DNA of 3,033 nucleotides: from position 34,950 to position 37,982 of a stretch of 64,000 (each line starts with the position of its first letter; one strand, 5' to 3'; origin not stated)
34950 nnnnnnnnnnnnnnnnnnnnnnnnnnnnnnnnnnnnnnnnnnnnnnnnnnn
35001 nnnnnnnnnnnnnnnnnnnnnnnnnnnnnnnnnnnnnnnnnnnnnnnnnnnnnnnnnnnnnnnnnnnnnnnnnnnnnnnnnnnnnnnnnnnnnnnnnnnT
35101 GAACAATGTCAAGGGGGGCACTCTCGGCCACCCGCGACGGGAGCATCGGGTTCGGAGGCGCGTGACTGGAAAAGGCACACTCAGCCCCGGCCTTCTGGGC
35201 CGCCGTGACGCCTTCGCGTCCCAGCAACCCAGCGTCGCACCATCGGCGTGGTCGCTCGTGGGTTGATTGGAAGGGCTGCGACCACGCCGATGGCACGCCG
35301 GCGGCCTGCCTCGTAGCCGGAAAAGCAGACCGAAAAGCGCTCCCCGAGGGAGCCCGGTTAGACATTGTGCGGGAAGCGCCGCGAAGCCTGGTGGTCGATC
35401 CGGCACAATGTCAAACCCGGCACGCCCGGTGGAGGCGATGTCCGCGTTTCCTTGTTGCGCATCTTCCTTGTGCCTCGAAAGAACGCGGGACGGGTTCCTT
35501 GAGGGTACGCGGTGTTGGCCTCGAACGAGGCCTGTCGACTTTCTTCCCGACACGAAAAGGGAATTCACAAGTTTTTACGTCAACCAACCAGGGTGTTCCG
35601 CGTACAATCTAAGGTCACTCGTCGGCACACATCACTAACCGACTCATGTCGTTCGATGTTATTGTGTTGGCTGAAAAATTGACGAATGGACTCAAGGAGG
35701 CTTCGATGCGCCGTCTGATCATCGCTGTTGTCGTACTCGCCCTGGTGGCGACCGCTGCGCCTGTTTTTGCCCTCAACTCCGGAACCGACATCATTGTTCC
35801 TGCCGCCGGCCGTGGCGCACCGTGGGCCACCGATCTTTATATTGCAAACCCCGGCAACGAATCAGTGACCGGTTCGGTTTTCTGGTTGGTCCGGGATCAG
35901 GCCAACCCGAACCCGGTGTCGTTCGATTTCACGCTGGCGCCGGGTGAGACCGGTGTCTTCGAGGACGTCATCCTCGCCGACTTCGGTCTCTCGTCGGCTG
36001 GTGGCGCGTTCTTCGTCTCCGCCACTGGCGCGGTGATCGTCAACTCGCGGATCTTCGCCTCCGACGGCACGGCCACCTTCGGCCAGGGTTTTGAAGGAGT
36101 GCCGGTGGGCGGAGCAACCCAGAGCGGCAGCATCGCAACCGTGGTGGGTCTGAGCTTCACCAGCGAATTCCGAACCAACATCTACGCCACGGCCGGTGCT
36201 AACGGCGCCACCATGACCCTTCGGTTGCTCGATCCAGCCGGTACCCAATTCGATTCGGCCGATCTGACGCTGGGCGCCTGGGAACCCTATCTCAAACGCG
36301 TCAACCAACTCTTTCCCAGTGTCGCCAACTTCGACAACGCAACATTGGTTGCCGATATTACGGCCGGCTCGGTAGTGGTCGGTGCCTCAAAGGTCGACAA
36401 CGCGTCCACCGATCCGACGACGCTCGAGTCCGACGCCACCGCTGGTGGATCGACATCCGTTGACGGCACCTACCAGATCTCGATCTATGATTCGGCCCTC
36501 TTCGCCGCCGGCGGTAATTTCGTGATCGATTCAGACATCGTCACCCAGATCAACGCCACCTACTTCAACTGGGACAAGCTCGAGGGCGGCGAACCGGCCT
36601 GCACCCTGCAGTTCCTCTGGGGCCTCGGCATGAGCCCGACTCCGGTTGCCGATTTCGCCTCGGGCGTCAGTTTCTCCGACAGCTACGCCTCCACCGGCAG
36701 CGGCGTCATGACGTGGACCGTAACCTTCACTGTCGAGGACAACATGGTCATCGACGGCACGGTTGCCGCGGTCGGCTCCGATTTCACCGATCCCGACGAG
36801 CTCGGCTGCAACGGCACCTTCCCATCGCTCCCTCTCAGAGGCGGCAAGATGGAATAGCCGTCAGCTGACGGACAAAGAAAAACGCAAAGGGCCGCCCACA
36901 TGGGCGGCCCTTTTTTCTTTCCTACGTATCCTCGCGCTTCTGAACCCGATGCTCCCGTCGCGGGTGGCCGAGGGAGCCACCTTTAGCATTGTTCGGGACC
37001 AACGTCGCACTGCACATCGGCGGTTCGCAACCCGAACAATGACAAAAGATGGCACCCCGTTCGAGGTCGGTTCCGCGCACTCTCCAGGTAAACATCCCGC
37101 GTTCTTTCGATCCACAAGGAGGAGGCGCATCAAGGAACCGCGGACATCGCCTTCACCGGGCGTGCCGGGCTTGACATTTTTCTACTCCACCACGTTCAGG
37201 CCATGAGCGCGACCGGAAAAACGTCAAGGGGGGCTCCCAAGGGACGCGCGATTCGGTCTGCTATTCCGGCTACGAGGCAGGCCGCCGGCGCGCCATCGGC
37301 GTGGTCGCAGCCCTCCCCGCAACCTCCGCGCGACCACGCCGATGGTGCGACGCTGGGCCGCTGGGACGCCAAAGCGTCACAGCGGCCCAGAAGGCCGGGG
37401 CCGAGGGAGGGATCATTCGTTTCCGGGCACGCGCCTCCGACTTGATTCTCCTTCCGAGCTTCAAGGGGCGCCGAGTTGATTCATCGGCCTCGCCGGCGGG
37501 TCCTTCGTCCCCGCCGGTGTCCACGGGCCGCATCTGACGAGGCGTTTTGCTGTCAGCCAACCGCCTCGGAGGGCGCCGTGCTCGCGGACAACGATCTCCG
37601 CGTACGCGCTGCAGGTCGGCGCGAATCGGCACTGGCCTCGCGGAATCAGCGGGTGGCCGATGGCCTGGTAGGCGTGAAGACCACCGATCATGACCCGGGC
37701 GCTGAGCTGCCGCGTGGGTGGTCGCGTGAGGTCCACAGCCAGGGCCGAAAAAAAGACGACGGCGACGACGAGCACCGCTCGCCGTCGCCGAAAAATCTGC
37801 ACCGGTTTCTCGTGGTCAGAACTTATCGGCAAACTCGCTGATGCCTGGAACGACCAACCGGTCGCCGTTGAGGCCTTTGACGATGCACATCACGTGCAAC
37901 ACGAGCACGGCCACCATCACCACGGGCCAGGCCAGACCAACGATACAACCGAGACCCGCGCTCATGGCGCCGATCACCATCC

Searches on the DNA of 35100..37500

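Call 30: search_rna_families(source=window, start=35100, end=37500, threshold=evalue, max_evalue=10)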
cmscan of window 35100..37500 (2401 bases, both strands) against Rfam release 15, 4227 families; matches with E-value up to 10: 11.
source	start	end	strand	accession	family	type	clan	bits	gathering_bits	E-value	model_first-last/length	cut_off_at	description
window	36845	36917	+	RF01859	Phe_leader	Cis-reg; leader;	-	22.8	55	0.85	1-125/125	no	Phenylalanine leader peptide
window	36858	36914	+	RF02985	ftsZ-DE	Gene; sRNA;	-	22.2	72.2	0.28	1-69/69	no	ftsZ-DE RNA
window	36865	36919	+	RF02066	STnc320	Gene; sRNA;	-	22.1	50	0.41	1-55/55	no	Salmonella enterica sRNA STnc320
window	37285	37352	+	RF04062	MIR949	Gene; miRNA;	-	19.1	100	2.9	16-91/106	no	MIR949 microRNA precursor family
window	36886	36913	-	RF02066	STnc320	Gene; sRNA;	-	19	50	2.4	20-47/55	no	Salmonella enterica sRNA STnc320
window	36852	36918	+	RF00506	Thr_leader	Cis-reg; leader;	-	18.6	55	2.5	1-118/118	no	Threonine operon leader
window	35350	35424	+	RF04008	mir-4880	Gene; miRNA;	-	18.4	100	2.6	1-75/75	no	mir-4880 microRNA precursor family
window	35271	35349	+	RF02133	HOXB13-AS1_2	Gene; lncRNA;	-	17.4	40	0.54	1-81/81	no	HOXB13 antisense RNA 1 conserved region 2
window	35912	35944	+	RF00365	mir-BHRF1-1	Gene; miRNA;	-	16.8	95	9.5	17-49/66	no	mir-BHRF1-1 microRNA precursor family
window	36875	37012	-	RF02069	STnc70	Gene; sRNA;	-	15.7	40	4.8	1-149/149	no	Enterobacterial sRNA STnc70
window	36850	36925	+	RF00519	suhB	Gene; sRNA;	CL00108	15.1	41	7.9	1-77/77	no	Makes More Granules Regulator RNA (mmgR)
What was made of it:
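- On Any Rfam family (4227 models searched): The permissive scan (E up to 10) of 35100-37500, which covers two copies, gives only chance-level hits to unrelated families (call 30).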

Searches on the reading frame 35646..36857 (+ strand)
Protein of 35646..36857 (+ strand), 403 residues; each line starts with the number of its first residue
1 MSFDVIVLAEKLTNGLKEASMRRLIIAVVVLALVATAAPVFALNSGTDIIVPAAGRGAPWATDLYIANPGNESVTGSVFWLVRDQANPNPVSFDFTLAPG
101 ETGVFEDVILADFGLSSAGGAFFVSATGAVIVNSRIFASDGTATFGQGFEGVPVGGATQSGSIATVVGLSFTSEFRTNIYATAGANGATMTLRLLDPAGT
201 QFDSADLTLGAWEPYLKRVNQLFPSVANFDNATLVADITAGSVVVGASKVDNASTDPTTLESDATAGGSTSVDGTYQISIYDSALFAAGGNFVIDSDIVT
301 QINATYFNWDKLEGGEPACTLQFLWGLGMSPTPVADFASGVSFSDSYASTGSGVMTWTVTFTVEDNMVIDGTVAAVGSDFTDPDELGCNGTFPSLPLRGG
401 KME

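Call 28: search_protein_families(library=pfam, proteins=[window:35646-36857:+], max_evalue=0.001)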
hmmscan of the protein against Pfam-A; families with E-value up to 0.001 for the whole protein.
window:35646-36857:+ (403 aa): 0 families

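Call 45: find_homologous_proteins(query=window:35646-36854:+, max_evalue=1e-20)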
Query window:35646-36854:+ (403 aa): 351 proteins with E <= 1e-20 among 8000 candidates; the best 120 are listed.
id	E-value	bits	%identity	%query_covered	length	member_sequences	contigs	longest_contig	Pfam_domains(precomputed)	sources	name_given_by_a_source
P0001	6.2e-257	870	100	100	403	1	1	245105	-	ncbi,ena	-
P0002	1.3e-230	783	94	95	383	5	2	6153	-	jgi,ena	-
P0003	2.9e-224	762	91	95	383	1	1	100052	-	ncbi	-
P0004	5.0e-210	715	82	100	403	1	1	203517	-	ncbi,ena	-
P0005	1.0e-206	705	85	95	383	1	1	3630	-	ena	-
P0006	7.5e-203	692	84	95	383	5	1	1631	-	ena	-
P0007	1.1e-199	681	79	100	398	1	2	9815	-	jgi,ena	-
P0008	1.5e-199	681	83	95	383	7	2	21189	-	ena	-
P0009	1.8e-199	681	81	95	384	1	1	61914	-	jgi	-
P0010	6.0e-199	679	80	95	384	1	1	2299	-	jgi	jgi:hypothetical protein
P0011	1.1e-198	678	82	95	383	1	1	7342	-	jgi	-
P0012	2.2e-198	677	81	95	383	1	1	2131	-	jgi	jgi:hypothetical protein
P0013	3.5e-198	677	81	95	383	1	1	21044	-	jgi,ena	-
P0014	2.3e-197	674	80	95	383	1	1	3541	-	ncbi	-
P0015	3.1e-197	673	80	95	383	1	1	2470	-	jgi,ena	-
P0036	9.1e-189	646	74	100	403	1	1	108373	-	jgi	jgi:hypothetical protein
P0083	8.5e-167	573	70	95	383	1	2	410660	-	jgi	-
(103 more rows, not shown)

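Call 46: find_encoding_contigs(protein=P0003, flank=4000, max_places=1)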
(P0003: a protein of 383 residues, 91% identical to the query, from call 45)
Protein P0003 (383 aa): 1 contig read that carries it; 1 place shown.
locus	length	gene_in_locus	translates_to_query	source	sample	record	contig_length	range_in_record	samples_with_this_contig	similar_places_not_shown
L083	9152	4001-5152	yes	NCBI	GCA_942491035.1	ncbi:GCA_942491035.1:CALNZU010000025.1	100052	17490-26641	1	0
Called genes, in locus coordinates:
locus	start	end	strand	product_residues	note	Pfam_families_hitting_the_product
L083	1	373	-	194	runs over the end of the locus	PF00025:Arf (weak)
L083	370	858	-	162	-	PF03259:Robl_LC7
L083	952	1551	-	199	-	PF21176:RecR_HhH, PF02132:RecR_ZnF, PF13662:Toprim_4, PF01751:Toprim, PF21175:RecR_C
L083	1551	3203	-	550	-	PF13177:DNA_pol3_delta2, PF13604:AAA_30 (weak), PF00004:AAA, PF22608:DNAX_ATPase_lid, PF12169:DNA_pol3_gamma3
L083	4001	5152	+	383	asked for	-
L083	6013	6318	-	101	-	PF09685:MamF_MmsF (weak)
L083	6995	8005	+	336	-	PF00044:Gp_dh_N, PF02800:Gp_dh_C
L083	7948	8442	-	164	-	-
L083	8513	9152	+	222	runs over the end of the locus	PF00162:PGK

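Call 47: find_encoding_contigs(protein=P0004, flank=4000, max_places=1)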
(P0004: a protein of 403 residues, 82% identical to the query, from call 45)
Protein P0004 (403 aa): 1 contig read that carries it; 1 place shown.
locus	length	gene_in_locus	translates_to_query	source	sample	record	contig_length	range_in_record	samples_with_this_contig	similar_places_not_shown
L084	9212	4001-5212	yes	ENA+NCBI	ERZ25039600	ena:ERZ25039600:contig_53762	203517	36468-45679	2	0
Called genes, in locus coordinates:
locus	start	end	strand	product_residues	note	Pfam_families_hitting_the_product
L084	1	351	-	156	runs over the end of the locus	PF03259:Robl_LC7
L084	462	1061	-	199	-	PF21176:RecR_HhH, PF02132:RecR_ZnF (weak), PF13662:Toprim_4, PF01751:Toprim, PF21175:RecR_C (weak)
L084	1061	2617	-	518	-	PF13177:DNA_pol3_delta2, PF13604:AAA_30 (weak), PF00004:AAA, PF22608:DNAX_ATPase_lid, PF12169:DNA_pol3_gamma3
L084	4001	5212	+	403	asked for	-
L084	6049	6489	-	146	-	-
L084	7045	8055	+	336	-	PF00044:Gp_dh_N, PF02800:Gp_dh_C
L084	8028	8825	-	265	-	-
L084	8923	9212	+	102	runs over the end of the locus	PF00162:PGK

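Call 48: find_encoding_contigs(protein=P0036, flank=4000, max_places=1)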
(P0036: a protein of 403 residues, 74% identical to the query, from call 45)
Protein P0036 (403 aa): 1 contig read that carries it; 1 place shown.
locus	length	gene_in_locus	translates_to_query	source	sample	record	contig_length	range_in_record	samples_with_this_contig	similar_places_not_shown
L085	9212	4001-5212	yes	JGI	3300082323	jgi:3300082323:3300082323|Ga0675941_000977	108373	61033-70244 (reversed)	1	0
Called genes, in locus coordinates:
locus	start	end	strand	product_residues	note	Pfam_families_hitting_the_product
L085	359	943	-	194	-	PF00025:Arf (faint)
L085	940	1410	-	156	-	PF03259:Robl_LC7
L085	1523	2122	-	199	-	PF21176:RecR_HhH, PF02132:RecR_ZnF, PF13662:Toprim_4, PF01751:Toprim, PF21175:RecR_C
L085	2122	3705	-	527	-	PF13177:DNA_pol3_delta2, PF13604:AAA_30 (weak), PF00004:AAA, PF22608:DNAX_ATPase_lid, PF12169:DNA_pol3_gamma3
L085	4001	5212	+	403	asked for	-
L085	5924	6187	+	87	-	-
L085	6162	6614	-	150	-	PF09685:MamF_MmsF (weak)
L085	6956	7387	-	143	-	-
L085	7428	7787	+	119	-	-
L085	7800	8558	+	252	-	-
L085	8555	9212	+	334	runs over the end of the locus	PF04002:RadC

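Call 49: find_encoding_contigs(protein=P0083, flank=4000, max_places=1)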
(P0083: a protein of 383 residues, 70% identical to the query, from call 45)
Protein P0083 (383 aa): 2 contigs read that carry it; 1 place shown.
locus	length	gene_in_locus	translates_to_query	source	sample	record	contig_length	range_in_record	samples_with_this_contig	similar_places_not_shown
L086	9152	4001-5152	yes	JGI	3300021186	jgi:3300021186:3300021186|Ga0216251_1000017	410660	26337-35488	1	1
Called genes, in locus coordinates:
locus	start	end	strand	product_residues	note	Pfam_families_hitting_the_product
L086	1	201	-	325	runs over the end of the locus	PF00483:NTP_transferase, PF01128:IspD, PF12804:NTP_transf_3, PF02348:CTP_transf_3 (weak), PF00132:Hexapep (weak)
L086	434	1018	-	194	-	PF00025:Arf (weak)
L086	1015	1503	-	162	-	PF03259:Robl_LC7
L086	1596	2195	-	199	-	PF21176:RecR_HhH, PF02132:RecR_ZnF (weak), PF13662:Toprim_4, PF01751:Toprim, PF21175:RecR_C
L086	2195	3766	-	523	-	PF05496:RuvB_N (faint), PF13177:DNA_pol3_delta2, PF13604:AAA_30 (weak), PF00004:AAA, PF22608:DNAX_ATPase_lid, PF12169:DNA_pol3_gamma3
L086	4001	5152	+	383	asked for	-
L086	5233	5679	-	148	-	PF09685:MamF_MmsF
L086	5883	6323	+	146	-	PF12893:Lumazine_bd_2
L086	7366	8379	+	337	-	PF00044:Gp_dh_N, PF02800:Gp_dh_C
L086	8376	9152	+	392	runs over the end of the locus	PF00162:PGK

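Call 74: find_encoding_contigs(protein=P0001, flank=1000, max_places=2)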
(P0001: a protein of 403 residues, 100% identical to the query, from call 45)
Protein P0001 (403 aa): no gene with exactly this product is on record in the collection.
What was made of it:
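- Tried and rejected: The exact protein P0001 is not on record for contig look-up (call 74).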

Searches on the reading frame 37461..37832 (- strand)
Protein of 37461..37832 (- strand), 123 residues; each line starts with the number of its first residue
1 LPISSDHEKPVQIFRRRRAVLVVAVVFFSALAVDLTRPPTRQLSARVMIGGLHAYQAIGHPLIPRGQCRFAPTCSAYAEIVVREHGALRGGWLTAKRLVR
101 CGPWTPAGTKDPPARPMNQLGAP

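Call 55: search_protein_families(library=pfam, proteins=[window:37461-37832:-], max_evalue=0.00001)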
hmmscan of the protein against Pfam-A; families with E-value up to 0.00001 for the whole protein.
window:37461-37832:- (123 aa): 1 family
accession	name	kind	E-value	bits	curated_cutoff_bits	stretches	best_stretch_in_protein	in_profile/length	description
PF01809.23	YidD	-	4.2e-21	74.9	27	1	46-109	2-64/67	Putative membrane protein insertion efficiency factor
